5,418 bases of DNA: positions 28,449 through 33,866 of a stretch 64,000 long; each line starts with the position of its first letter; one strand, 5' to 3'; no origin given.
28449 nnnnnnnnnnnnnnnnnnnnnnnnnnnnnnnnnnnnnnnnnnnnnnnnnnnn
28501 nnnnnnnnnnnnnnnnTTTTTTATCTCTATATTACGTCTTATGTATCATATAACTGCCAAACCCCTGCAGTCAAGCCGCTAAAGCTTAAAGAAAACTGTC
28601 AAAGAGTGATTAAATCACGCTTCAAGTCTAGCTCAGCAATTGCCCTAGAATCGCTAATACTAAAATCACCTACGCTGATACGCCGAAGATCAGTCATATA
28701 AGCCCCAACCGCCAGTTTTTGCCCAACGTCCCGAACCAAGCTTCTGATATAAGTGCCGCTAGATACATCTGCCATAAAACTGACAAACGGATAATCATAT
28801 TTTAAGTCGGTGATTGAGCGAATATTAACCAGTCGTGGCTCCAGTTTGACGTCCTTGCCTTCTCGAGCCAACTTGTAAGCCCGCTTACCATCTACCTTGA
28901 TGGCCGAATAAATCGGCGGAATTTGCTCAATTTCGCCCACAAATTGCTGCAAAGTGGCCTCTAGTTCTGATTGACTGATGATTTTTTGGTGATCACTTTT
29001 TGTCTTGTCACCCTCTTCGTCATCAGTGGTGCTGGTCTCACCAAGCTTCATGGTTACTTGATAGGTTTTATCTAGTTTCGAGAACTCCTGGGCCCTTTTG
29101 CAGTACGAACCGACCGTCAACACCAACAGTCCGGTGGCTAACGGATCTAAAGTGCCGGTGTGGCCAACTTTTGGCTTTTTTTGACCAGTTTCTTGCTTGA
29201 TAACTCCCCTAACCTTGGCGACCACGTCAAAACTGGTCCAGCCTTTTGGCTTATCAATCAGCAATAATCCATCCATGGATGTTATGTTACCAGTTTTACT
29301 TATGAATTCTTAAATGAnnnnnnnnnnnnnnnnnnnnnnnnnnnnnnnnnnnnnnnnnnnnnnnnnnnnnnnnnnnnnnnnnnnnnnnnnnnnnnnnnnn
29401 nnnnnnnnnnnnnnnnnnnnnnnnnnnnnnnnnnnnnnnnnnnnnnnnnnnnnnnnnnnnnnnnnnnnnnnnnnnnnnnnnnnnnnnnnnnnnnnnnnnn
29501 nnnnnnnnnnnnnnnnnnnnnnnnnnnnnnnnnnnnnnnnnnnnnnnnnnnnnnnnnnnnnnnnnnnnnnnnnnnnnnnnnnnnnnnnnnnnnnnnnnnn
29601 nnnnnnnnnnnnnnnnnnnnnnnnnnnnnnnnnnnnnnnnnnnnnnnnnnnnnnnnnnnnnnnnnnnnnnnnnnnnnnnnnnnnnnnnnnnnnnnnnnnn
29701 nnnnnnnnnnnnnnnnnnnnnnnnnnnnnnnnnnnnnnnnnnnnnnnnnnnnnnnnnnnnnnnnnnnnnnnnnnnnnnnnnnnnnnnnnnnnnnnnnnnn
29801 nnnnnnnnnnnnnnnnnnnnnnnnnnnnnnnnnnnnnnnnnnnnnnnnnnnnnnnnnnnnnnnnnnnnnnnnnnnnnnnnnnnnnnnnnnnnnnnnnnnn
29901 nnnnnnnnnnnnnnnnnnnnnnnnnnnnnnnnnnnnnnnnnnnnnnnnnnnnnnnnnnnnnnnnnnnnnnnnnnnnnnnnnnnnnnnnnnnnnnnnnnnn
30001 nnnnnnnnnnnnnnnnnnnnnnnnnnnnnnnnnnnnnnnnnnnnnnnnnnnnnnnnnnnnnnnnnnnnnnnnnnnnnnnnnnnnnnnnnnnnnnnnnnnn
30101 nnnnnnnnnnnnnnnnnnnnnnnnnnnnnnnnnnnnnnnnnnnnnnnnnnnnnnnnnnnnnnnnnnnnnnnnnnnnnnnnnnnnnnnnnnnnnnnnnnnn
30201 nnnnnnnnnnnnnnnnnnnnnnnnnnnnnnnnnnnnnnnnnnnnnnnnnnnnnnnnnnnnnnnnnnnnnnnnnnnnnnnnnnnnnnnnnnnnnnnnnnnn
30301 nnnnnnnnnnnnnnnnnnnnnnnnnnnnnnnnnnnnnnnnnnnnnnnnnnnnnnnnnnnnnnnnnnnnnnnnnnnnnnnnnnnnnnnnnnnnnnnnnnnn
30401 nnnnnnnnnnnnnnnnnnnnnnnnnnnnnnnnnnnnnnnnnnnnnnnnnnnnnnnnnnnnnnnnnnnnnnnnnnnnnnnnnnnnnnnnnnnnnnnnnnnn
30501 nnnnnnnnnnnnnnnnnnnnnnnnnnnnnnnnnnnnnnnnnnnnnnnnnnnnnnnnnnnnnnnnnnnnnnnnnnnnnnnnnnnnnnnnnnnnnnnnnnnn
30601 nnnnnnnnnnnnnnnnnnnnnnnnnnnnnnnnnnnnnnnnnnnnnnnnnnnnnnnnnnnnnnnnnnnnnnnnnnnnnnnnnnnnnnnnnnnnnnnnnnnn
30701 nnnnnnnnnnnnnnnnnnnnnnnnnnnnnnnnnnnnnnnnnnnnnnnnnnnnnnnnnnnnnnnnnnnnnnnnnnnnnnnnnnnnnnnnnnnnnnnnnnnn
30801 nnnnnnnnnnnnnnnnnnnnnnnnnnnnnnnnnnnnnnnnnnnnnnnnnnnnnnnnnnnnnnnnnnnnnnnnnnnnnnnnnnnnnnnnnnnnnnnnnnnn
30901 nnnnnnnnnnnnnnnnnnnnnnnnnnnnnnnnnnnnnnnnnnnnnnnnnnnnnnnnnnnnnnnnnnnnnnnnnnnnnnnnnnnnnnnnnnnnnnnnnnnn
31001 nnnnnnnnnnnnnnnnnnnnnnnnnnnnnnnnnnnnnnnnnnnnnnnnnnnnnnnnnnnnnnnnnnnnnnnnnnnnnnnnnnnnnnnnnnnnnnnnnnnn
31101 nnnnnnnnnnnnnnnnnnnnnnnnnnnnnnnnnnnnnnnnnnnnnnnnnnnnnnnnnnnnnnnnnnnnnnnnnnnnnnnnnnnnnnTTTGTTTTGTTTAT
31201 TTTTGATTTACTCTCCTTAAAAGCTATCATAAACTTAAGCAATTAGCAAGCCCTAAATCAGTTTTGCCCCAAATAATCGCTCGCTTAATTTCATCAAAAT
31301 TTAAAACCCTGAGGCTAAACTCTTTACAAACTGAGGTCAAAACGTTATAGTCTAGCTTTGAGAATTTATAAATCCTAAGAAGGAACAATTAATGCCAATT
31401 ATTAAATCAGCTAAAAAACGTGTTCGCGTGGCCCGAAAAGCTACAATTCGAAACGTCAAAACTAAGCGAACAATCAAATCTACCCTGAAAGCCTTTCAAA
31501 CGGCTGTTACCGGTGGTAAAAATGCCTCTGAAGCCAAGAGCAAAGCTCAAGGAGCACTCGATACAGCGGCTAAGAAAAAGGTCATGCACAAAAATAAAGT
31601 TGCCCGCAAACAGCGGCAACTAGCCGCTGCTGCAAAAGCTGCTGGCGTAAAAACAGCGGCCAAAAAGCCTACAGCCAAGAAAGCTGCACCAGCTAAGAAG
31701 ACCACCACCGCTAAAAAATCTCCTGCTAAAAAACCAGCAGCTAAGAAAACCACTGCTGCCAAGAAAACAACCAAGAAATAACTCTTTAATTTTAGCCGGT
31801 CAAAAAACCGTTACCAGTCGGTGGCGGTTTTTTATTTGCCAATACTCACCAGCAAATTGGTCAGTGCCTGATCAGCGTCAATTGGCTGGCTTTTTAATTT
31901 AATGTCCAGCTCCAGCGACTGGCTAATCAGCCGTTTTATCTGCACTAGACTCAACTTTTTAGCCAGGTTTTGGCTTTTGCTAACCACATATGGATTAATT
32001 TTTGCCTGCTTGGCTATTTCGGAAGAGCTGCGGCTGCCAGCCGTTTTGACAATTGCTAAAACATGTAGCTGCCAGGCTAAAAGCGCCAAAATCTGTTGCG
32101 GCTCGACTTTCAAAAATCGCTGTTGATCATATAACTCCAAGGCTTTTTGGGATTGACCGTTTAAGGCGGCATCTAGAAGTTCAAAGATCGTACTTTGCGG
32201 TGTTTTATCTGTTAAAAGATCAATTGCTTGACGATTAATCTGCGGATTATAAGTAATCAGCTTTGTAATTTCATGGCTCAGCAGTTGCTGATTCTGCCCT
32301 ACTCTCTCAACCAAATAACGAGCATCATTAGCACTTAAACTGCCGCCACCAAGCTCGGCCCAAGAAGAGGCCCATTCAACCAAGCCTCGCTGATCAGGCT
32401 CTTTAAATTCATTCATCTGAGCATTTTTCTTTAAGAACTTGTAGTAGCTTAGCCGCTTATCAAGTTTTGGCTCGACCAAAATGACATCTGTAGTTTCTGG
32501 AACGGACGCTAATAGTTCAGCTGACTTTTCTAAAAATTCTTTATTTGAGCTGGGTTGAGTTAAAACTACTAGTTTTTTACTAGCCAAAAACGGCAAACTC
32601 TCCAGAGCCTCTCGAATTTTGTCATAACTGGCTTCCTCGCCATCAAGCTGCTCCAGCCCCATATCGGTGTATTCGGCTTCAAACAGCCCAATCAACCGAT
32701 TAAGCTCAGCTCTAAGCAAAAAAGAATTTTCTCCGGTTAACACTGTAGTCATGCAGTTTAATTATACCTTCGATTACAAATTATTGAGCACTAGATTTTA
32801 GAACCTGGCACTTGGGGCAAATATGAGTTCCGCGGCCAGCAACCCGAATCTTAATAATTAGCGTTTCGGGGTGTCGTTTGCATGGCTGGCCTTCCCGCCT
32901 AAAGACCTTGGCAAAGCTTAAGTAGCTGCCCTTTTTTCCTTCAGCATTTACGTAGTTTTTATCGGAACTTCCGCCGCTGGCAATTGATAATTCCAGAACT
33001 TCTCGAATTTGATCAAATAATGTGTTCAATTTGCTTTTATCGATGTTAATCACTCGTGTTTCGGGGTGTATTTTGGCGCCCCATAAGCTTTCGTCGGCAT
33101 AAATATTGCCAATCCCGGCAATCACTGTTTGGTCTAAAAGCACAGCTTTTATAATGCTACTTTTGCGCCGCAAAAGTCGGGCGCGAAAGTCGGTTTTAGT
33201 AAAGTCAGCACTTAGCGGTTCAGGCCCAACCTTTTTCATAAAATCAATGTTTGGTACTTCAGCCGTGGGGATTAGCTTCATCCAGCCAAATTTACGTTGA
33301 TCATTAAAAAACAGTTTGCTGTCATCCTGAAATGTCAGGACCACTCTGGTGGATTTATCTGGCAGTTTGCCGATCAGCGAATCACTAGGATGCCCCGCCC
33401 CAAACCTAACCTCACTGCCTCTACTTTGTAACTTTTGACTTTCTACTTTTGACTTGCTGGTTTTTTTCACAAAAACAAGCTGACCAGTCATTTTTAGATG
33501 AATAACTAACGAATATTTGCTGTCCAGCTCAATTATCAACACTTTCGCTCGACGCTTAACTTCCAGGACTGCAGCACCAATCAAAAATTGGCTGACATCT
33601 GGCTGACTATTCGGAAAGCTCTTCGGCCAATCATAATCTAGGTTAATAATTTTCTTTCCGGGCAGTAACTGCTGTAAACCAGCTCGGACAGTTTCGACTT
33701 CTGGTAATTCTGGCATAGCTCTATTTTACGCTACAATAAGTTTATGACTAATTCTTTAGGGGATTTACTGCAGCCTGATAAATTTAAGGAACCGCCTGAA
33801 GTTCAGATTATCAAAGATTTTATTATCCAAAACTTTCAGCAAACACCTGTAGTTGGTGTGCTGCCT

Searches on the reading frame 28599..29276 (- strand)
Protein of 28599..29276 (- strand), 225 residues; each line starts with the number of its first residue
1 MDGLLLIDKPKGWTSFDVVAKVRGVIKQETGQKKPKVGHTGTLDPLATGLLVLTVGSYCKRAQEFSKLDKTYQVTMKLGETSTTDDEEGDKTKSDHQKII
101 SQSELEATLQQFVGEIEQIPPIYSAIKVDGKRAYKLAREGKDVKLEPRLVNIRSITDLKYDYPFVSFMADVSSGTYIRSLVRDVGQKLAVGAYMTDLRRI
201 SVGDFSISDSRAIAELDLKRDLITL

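Call 71: search_protein_families(library=pfam, proteins=[window:28599-29276:-], max_evalue=0.00001)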
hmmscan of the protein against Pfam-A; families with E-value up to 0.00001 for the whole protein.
window:28599-29276:- (225 aa): 2 families
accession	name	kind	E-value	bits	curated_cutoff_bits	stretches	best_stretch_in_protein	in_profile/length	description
PF01509.24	TruB_N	-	1.7e-51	175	27.3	1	34-177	6-149/149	TruB family pseudouridylate synthase (N terminal domain)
PF16198.10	TruB_C_2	-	5.9e-09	36.4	29.3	1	178-214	1-35/66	tRNA pseudouridylate synthase B C-terminal domain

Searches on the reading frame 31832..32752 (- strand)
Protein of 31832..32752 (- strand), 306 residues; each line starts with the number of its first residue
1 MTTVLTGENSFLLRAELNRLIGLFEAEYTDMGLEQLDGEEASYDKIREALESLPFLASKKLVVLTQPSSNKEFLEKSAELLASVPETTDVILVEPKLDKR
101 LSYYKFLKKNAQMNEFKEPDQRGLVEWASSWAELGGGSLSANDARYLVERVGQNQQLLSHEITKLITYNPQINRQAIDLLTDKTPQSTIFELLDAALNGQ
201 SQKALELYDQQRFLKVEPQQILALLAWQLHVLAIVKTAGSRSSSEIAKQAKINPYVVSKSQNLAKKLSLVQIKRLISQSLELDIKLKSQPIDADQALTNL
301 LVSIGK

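Call 72: search_protein_families(library=pfam, proteins=[window:31832-32752:-], max_evalue=0.00001)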
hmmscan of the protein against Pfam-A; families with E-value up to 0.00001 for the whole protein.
window:31832-32752:- (306 aa): 2 families
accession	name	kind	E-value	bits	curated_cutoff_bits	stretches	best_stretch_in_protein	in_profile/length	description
PF21694.2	DNA_pol3_delta_C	-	1.9e-21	76.7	27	1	187-303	2-120/121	DNA polymerase III delta subunit, C-terminal domain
PF06144.19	DNA_pol3_delta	-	4.2e-14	53.1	21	1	4-116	2-123/124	DNA polymerase III, delta subunit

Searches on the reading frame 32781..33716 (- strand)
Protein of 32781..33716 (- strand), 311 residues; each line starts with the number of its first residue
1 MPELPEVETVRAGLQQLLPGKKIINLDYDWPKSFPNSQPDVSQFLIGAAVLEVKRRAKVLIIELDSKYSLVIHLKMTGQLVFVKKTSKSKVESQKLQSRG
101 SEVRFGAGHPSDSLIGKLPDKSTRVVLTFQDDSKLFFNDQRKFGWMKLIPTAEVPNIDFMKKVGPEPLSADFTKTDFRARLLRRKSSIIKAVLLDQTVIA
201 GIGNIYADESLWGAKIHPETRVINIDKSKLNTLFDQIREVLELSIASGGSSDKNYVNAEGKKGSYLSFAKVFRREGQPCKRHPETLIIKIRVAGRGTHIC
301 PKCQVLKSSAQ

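Call 72: search_protein_families(library=pfam, proteins=[window:32781-33716:-], max_evalue=0.00001)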
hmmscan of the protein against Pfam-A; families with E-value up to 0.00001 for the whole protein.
window:32781-33716:- (311 aa): 2 families
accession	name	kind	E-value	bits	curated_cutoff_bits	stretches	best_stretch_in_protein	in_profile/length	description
PF01149.29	Fapy_DNA_glyco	-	5.6e-29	101.6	25.5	1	1-146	1-117/117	Formamidopyrimidine-DNA glycosylase N-terminal domain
PF06831.19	H2TH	-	1e-25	90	34.7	1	163-251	1-88/93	Formamidopyrimidine-DNA glycosylase H2TH domain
